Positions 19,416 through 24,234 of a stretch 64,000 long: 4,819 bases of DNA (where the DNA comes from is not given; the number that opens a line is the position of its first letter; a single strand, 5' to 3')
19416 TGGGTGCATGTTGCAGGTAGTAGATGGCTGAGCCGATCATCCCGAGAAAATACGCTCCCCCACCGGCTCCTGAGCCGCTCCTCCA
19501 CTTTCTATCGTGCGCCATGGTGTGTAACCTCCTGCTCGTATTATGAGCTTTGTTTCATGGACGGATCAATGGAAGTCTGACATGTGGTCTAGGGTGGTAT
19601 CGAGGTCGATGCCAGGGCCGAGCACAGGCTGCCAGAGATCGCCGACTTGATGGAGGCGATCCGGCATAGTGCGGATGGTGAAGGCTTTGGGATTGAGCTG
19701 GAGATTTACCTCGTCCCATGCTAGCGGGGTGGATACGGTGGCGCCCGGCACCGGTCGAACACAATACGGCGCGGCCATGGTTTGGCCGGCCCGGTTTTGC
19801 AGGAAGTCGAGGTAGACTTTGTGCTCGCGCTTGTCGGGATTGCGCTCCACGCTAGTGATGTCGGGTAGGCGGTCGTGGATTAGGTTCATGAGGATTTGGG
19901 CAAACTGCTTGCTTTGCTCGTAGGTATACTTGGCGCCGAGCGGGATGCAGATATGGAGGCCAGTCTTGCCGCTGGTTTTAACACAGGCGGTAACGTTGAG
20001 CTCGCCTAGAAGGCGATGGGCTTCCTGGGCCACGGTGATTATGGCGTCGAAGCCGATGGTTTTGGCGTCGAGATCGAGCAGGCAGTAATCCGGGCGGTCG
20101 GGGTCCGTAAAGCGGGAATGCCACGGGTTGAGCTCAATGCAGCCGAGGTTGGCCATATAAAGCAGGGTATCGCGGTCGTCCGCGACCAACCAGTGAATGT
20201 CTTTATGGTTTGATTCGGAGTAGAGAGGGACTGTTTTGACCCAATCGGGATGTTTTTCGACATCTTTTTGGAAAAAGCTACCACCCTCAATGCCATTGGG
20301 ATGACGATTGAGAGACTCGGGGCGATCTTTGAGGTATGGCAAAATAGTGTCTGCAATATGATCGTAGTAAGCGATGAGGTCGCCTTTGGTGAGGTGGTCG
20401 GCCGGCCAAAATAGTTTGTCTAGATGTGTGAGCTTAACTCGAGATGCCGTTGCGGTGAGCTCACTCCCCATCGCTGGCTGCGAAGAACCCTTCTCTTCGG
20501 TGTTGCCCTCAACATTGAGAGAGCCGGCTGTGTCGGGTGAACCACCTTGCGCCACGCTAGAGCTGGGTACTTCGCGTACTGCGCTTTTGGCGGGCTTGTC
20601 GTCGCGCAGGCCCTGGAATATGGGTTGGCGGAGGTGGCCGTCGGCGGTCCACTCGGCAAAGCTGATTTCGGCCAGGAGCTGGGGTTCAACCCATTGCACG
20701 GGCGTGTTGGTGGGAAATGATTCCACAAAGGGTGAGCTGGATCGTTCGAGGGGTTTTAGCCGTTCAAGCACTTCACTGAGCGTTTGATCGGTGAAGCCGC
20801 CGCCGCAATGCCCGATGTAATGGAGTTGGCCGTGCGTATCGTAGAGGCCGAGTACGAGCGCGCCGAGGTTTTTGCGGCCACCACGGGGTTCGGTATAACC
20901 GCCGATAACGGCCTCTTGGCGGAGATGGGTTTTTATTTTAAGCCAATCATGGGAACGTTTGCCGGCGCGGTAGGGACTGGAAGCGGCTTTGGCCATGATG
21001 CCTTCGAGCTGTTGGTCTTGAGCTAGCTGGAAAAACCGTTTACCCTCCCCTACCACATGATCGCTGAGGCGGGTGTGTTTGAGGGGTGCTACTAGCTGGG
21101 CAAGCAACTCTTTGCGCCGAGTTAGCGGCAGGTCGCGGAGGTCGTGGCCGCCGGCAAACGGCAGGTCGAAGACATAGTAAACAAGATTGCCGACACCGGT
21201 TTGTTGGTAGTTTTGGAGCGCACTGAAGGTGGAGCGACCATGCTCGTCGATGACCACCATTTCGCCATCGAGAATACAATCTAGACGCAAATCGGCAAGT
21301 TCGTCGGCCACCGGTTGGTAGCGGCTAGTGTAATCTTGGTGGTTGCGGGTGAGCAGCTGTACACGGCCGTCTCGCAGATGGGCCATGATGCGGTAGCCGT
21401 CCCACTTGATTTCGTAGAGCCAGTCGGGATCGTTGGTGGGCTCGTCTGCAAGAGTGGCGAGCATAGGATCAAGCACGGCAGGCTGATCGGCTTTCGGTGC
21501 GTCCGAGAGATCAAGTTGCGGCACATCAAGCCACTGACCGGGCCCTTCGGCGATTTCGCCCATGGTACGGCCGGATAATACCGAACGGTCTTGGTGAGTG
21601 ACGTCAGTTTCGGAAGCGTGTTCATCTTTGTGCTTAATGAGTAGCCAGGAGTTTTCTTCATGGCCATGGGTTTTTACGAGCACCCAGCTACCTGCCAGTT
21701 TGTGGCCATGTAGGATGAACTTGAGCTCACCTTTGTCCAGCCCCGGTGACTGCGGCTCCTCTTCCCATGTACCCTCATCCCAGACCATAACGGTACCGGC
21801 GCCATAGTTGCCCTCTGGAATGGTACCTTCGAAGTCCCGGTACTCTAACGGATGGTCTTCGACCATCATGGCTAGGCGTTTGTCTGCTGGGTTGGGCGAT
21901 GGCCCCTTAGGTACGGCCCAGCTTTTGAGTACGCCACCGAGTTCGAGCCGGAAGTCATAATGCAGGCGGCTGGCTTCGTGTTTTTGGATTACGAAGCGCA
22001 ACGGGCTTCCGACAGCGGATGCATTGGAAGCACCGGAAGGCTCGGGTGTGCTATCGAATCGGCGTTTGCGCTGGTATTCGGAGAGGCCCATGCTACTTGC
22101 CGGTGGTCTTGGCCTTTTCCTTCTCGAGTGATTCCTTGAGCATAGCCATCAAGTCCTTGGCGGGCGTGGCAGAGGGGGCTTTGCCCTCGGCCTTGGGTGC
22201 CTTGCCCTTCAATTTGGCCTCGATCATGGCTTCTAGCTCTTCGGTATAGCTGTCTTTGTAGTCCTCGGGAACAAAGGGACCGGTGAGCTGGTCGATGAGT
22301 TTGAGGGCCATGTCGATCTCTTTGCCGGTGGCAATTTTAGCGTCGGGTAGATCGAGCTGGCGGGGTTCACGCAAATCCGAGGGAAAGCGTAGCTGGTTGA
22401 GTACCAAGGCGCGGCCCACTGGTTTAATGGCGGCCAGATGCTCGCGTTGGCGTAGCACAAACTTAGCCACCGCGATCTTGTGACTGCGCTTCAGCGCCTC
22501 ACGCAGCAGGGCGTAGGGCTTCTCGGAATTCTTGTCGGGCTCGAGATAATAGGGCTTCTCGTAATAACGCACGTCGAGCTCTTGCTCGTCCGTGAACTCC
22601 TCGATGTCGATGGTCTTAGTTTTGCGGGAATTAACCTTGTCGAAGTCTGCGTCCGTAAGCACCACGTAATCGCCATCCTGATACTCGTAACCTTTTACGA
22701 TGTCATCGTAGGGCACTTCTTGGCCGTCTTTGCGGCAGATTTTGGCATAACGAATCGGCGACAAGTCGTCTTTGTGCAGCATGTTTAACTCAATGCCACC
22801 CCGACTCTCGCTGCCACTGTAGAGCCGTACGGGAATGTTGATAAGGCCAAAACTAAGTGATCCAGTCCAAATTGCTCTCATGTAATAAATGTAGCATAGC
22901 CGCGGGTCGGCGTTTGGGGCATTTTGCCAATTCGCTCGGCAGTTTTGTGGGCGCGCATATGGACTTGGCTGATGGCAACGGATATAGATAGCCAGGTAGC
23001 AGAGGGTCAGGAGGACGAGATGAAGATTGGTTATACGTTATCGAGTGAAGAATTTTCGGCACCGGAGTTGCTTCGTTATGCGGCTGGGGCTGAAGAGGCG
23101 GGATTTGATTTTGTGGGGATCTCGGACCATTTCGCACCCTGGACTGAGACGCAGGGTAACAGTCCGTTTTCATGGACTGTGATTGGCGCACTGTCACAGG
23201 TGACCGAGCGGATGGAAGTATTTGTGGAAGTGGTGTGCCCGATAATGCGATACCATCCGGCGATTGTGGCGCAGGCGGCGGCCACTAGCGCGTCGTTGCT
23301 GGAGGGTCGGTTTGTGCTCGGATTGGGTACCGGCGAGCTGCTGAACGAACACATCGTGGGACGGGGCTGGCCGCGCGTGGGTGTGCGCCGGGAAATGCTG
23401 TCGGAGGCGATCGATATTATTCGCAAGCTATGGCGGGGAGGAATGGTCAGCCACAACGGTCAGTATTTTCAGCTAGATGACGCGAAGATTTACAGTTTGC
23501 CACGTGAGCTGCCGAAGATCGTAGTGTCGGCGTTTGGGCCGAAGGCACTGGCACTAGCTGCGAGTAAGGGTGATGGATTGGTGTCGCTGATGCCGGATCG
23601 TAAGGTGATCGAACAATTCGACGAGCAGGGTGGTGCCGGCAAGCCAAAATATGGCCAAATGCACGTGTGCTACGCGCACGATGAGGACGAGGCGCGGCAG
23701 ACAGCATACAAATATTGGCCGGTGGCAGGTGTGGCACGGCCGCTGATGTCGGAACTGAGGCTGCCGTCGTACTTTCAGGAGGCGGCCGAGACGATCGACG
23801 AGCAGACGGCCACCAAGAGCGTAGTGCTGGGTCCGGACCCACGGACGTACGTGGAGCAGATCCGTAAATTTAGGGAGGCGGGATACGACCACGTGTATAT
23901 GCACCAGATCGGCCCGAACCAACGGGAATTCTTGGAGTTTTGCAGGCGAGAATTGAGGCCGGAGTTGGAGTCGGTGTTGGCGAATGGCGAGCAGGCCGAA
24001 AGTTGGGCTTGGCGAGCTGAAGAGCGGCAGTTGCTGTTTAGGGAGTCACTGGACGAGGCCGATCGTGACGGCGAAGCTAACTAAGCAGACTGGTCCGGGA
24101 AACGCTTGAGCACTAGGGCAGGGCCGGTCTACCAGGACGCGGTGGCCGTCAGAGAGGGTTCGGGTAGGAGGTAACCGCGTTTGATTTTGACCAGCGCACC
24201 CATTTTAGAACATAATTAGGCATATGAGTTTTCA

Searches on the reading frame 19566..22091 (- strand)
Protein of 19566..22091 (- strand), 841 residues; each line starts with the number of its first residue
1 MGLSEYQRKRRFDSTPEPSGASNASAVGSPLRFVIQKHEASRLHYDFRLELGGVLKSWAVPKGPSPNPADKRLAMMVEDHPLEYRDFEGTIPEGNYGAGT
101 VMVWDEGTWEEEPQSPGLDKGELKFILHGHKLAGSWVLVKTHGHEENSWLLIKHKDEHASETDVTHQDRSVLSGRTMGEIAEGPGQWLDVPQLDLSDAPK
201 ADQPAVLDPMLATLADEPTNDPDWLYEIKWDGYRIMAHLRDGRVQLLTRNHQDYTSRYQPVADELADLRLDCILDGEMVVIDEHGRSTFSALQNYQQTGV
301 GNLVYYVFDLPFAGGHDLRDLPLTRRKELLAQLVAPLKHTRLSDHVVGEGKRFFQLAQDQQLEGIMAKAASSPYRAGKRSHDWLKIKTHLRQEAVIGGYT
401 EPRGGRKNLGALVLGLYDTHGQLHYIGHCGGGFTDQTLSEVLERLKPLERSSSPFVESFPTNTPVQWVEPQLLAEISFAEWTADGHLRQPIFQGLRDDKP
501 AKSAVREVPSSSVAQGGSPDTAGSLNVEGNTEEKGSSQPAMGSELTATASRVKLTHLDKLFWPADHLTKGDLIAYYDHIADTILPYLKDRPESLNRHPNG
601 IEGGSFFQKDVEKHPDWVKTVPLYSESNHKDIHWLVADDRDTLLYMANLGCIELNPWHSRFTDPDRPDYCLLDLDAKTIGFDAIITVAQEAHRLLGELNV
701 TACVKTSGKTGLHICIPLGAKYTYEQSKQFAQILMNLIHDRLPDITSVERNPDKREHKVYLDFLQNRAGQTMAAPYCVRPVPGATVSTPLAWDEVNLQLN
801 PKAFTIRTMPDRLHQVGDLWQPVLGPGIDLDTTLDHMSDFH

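Call 47: search_protein_families(library=ncbifam, proteins=[window:19566-22091:-], max_evalue=1e-10)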
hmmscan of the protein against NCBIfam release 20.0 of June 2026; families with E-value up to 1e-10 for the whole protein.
window:19566-22091:- (841 aa): 14 families
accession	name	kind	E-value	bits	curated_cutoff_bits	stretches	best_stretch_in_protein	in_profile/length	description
NF004628.0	PRK05972.1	subfamily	1.9e-256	853.5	895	1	3-822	6-850/870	ATP-dependent DNA ligase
NF007210.0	PRK09632.1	equivalog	1.2e-176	589.3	989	2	3-507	301-780/781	ATP-dependent DNA ligase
TIGR02776.1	NHEJ_ligase_prk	equivalog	3.6e-163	544.5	373.2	1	222-821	5-583/587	DNA ligase D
TIGR02779.1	NHEJ_ligase_lig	equivalog_domain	1.5e-95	319.9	227.75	1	209-503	1-299/302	non-homologous end-joining DNA ligase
NF007211.0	PRK09633.1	equivalog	8.9e-82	275.4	774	2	544-818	315-585/610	DNA ligase D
TIGR02777.1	LigD_PE_dom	equivalog_domain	1.4e-65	219.9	144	1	3-157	1-156/156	DNA ligase D, 3'-phosphoesterase domain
TIGR02778.1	ligD_pol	equivalog_domain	1.2e-63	215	214.7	1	552-796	1-244/245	non-homologous end-joining DNA ligase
NF005796.0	PRK07636.1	subfamily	2.8e-46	157.9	337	1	207-494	3-272/275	ATP-dependent DNA ligase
TIGR00574.1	dnl1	superfamily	3.2e-37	128.4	217.8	1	208-482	171-482/527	ATP-dependent DNA ligase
NF006078.0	PRK08224.1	equivalog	1.7e-35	122.6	296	1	207-455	9-266/350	ATP-dependent DNA ligase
NF002868.0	PRK03180.1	equivalog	1.2e-27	96.8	641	1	207-478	184-464/509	ATP-dependent DNA ligase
NF006701.0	PRK09247.1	equivalog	5.9e-24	84.9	543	1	195-503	198-524/540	ATP-dependent DNA ligase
TIGR04120.1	DNA_lig_bact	equivalog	1.3e-23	83.8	400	1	196-504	190-516/526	cisplatin damage response ATP-dependent DNA ligase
NF041331.1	LigA_Halo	equivalog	1.5e-21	76.6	830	1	226-503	251-540/552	ATP-dependent DNA ligase LigA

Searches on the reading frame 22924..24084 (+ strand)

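Call 47: search_protein_families(library=ncbifam, proteins=[window:22924-24084:+], max_evalue=1e-10)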
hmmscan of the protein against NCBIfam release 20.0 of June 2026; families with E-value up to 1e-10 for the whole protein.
window:22924-24084:+ (386 aa): 20 families
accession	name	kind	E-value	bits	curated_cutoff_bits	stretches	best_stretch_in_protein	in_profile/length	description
TIGR03557.1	F420_G6P_family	subfamily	7.2e-126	419.6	210.4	1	35-349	1-315/316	TIGR03557 family F420-dependent LLM class oxidoreductase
TIGR03885.1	flavin_revert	hypoth_equivalog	1.9e-83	280.3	398.7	1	35-348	1-315/315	TIGR03885 family FMN-dependent LLM class oxidoreductase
TIGR04465.1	ArgArg_F420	equivalog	1.3e-54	185.7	470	1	31-348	44-363/364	F420-dependent hydroxymycolic acid dehydrogenase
TIGR03554.1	F420_G6P_DH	equivalog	4.3e-51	173.9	420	1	32-348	1-330/331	glucose-6-phosphate dehydrogenase (coenzyme-F420)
TIGR03560.1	F420_Rv1855c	subfamily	1.7e-25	90.1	231.4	1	41-217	8-189/227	TIGR03560 family F420-dependent LLM class oxidoreductase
TIGR03857.1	F420_MSMEG_2249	hypoth_equivalog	3.4e-25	89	218.4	1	48-220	15-175/329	TIGR03857 family LLM class F420-dependent oxidoreductase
TIGR03619.1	F420_Rv2161c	subfamily_domain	1.1e-24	87.4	166.9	1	51-264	2-185/247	TIGR03619 family F420-dependent LLM class oxidoreductase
TIGR03621.1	F420_MSMEG_2516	subfamily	3.8e-22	78.8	213.15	1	44-222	11-175/295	TIGR03621 family F420-dependent LLM class oxidoreductase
NF002619.0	PRK02271.1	equivalog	1.2e-20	74.1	276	1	45-220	12-175/329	5,10-methylenetetrahydromethanopterin reductase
TIGR03555.1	F420_mer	equivalog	1.2e-18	67.5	348.7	1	48-224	13-178/325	5,10-methylenetetrahydromethanopterin reductase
TIGR04024.1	F420_NP1902A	hypoth_equivalog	2.1e-18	66.2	345.4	1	46-228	14-185/330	TIGR04024 family LLM class F420-dependent oxidoreductase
TIGR03564.1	F420_MSMEG_4879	subfamily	8.1e-17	61.7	234.25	1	83-324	26-263/265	TIGR03564 family F420-dependent LLM class oxidoreductase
TIGR03842.1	F420_CPS_4043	hypoth_equivalog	3.1e-14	52.8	295.45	1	45-232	11-180/329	TIGR03842 family LLM class F420-dependent oxidoreductase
TIGR03612.1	RutA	equivalog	4.2e-14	52.8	498.3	1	56-217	37-202/355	pyrimidine utilization protein A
TIGR04021.1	LLM_DMSO2_sfnG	equivalog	7.5e-14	51.9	382.95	1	50-203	31-184/350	dimethylsulfone monooxygenase SfnG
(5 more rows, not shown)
